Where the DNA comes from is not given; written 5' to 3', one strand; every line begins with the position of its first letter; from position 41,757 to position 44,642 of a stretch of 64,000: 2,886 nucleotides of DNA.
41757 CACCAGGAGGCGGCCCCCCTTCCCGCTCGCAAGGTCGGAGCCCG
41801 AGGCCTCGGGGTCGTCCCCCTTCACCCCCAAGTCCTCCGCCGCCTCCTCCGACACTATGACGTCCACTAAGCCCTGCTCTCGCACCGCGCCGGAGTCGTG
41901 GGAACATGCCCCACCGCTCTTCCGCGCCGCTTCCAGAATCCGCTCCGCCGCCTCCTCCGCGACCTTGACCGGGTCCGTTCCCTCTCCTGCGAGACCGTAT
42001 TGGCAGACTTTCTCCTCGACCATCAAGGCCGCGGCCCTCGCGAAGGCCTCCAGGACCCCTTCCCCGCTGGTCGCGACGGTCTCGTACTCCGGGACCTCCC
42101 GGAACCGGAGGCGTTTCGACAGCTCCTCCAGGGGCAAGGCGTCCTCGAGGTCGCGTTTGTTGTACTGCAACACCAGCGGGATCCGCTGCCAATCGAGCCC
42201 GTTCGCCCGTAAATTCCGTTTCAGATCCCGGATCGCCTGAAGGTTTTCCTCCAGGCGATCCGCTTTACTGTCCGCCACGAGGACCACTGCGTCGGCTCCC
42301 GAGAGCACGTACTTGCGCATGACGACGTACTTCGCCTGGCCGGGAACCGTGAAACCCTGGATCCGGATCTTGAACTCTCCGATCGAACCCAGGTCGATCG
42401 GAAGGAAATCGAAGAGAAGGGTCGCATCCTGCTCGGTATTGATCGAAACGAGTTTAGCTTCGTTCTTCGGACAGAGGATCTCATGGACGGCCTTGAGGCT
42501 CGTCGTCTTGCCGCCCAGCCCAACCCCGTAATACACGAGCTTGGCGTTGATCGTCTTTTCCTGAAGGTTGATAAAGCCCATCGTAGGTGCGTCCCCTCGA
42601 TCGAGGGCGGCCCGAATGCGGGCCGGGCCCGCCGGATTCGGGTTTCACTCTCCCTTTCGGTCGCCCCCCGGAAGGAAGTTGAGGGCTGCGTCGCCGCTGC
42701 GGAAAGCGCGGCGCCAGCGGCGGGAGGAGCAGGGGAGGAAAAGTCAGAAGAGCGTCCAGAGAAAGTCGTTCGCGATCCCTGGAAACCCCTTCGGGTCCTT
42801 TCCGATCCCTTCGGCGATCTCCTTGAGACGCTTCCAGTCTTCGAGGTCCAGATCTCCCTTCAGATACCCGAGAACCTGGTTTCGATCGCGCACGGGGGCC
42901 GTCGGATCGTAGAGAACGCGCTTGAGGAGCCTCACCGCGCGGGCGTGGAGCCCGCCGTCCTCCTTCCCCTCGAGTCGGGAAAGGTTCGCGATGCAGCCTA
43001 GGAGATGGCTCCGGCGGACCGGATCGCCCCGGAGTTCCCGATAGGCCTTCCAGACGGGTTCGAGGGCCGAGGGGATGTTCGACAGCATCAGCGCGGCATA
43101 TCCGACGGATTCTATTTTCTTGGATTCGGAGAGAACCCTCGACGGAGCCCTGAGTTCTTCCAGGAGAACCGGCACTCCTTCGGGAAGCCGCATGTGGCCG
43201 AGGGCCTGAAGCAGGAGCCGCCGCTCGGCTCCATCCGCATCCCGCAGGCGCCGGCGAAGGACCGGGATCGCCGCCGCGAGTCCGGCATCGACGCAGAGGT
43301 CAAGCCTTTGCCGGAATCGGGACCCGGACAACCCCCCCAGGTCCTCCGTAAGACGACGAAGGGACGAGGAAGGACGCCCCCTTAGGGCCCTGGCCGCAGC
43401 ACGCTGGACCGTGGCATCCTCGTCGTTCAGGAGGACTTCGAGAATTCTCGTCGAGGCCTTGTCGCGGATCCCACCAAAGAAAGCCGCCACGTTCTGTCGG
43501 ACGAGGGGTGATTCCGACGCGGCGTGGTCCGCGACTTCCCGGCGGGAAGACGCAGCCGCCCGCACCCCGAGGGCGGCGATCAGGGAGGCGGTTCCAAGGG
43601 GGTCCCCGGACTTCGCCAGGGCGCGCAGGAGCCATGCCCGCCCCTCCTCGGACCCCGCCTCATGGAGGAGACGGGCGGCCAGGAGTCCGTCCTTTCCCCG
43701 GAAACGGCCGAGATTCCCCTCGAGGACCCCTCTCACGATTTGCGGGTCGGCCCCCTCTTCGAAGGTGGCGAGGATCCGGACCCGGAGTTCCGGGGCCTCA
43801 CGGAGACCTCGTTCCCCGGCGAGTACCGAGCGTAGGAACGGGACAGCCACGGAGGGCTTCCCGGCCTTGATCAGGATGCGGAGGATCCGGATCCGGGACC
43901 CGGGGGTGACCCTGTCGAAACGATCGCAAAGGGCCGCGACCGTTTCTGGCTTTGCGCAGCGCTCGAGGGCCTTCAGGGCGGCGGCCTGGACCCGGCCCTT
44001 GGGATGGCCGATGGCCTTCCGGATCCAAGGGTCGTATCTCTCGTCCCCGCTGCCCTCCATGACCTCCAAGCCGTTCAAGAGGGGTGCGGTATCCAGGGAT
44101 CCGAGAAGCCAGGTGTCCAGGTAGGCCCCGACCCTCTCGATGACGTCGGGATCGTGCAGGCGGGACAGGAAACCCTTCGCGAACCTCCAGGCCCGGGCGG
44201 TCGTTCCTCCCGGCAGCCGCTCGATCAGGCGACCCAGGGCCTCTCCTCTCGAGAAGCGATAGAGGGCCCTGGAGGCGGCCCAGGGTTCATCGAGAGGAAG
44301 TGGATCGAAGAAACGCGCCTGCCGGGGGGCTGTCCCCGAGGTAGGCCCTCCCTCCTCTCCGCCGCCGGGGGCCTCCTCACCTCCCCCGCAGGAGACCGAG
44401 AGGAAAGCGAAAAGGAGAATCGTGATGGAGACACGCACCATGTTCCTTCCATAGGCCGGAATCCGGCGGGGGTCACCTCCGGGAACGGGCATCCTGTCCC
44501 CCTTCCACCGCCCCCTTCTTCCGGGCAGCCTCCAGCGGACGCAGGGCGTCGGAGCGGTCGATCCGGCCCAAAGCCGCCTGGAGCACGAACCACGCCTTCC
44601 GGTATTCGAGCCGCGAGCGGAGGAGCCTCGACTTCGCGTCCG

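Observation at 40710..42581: MglA-like polarity GTPase covalently fused to a soluble histidine kinase, with the intrinsic arginine finger replaced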

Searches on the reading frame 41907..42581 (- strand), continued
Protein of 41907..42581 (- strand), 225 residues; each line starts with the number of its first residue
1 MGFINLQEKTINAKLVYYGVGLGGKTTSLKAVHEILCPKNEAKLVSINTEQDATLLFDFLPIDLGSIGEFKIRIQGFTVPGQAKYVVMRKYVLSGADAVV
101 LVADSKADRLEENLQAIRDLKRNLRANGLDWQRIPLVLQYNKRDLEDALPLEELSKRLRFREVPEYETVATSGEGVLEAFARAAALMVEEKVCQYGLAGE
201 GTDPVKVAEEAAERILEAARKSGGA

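Call 67: find_homologous_proteins(query=P0126, max_evalue=1e-20)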
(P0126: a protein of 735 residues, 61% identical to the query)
Query P0126 (735 aa): 529 proteins with E <= 1e-20 among 8000 candidates; the best 120 are listed.
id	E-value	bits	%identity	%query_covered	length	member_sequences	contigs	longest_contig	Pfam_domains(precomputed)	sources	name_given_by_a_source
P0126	0.0e+0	1599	100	100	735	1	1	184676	PF13185.13,PF00025.28,PF01590.33,PF02518.32,PF13492.13,PF00512.32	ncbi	-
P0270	1.1e-295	1001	68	96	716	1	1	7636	PF13185.13,PF00025.28,PF01590.33,PF02518.32,PF13492.13,PF00512.32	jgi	jgi:signal transduction histidine kinase/signal recognition particle receptor subunit beta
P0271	2.3e-248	844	65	84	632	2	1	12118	PF13185.13,PF01590.33,PF02518.32,PF13492.13,PF00512.32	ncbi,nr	ncbi:MAG: ATP-binding protein, partial [Planctomycetes bacterium]|nr:ATP-binding protein [Planctomyc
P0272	3.0e-245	834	56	99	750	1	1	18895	PF13185.13,PF01590.33,PF02518.32,PF13492.13,PF00512.32,PF00071.29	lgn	-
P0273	1.4e-235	802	54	96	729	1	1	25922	PF13185.13,PF01590.33,PF02518.32,PF13492.13,PF00512.32,PF00071.29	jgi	-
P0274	2.8e-235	801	55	97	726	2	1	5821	PF13185.13,PF01590.33,PF02518.32,PF13492.13,PF00512.32,PF00071.29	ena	-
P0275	7.6e-234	796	55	96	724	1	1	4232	PF13185.13,PF00025.28,PF01590.33,PF02518.32,PF13492.13,PF00512.32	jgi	-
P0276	3.3e-233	794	56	96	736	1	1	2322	PF13185.13,PF00025.28,PF01590.33,PF02518.32,PF13492.13,PF00512.32,PF00071.29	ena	-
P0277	1.4e-232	792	56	97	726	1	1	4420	PF13185.13,PF00025.28,PF01590.33,PF02518.32,PF13492.13,PF00512.32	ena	-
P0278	1.1e-220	753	54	97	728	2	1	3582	PF13185.13,PF01590.33,PF02518.32,PF13492.13,PF00512.32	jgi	jgi:signal transduction histidine kinase/signal recognition particle receptor subunit beta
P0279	8.7e-220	750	54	97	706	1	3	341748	PF13185.13,PF00025.28,PF01590.33,PF02518.32,PF13492.13,PF00512.32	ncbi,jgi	jgi:signal transduction histidine kinase/signal recognition particle receptor subunit beta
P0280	3.5e-218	745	53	96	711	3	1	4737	PF13185.13,PF01590.33,PF02518.32,PF13492.13,PF00512.32,PF00071.29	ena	-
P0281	1.4e-215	736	52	96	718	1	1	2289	PF13185.13,PF01590.33,PF02518.32,PF13492.13,PF00512.32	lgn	-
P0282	1.9e-214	732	53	95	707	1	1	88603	PF13185.13,PF00025.28,PF01590.33,PF02518.32,PF00512.32,PF00071.29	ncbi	-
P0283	1.3e-183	630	47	96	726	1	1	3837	PF13185.13,PF00025.28,PF01590.33,PF02518.32,PF13492.13,PF00512.32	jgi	jgi:signal transduction histidine kinase/signal recognition particle receptor subunit beta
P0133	2.6e-168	580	46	96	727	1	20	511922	PF00025.28,PF02518.32,PF00512.32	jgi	jgi:signal transduction histidine kinase/signal recognition particle receptor subunit beta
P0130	1.5e-166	574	44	96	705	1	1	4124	PF13185.13,PF01590.33,PF02518.32,PF00512.32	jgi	jgi:signal transduction histidine kinase/signal recognition particle receptor subunit beta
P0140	6.5e-158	545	43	96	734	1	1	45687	PF13185.13,PF01590.33,PF02518.32,PF00512.32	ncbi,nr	ncbi:MAG: GAF domain-containing protein [Planctomycetes bacterium]|nr:GAF domain-containing protein 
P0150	1.2e-146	508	40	97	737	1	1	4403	PF13185.13,PF01590.33,PF02518.32,PF13492.13,PF00512.32,PF13589.13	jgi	-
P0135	4.1e-93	331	36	100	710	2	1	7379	PF13581.13,PF02518.32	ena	-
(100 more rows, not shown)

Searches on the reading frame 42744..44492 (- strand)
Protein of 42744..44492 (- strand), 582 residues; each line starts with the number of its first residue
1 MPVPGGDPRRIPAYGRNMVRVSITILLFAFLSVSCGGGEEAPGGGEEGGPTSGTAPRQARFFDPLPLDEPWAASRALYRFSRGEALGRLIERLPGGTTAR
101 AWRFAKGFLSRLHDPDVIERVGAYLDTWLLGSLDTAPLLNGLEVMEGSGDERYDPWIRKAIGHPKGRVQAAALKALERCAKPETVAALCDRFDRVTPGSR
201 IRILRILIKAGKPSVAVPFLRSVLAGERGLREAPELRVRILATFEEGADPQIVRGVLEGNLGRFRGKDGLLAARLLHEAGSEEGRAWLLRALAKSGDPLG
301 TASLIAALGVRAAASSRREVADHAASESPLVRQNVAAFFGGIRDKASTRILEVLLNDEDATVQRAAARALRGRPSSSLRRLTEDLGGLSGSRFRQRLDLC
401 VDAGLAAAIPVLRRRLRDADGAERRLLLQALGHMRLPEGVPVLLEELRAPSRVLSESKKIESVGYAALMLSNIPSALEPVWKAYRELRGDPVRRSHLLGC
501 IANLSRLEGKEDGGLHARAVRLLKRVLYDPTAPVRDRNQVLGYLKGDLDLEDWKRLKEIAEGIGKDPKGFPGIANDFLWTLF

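Call 27: search_protein_families(library=pfam, proteins=[window:42744-44492:-], max_evalue=5)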
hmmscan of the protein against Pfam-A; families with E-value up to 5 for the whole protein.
window:42744-44492:- (582 aa): 6 families
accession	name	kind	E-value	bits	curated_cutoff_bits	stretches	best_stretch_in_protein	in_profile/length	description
PF13646.12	HEAT_2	-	9e-16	58.4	27.7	3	287-371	3-88/88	HEAT repeats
PF02985.28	HEAT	-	0.00058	20.3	23.5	1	350-370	4-24/31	HEAT repeat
PF03130.22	HEAT_PBS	-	0.0029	18.4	20.9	0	168-190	1-23/27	PBS lyase HEAT-like repeat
PF11838.14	ERAP1_C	-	0.11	12.3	38.2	0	408-447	184-224/318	ERAP1-like C-terminal domain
PF00514.29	Arm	-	0.23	12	20.6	1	351-371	17-37/41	Armadillo/beta-catenin-like repeat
PF13513.12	HEAT_EZ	-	1.3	10.1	27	1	351-370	33-52/55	HEAT-like repeat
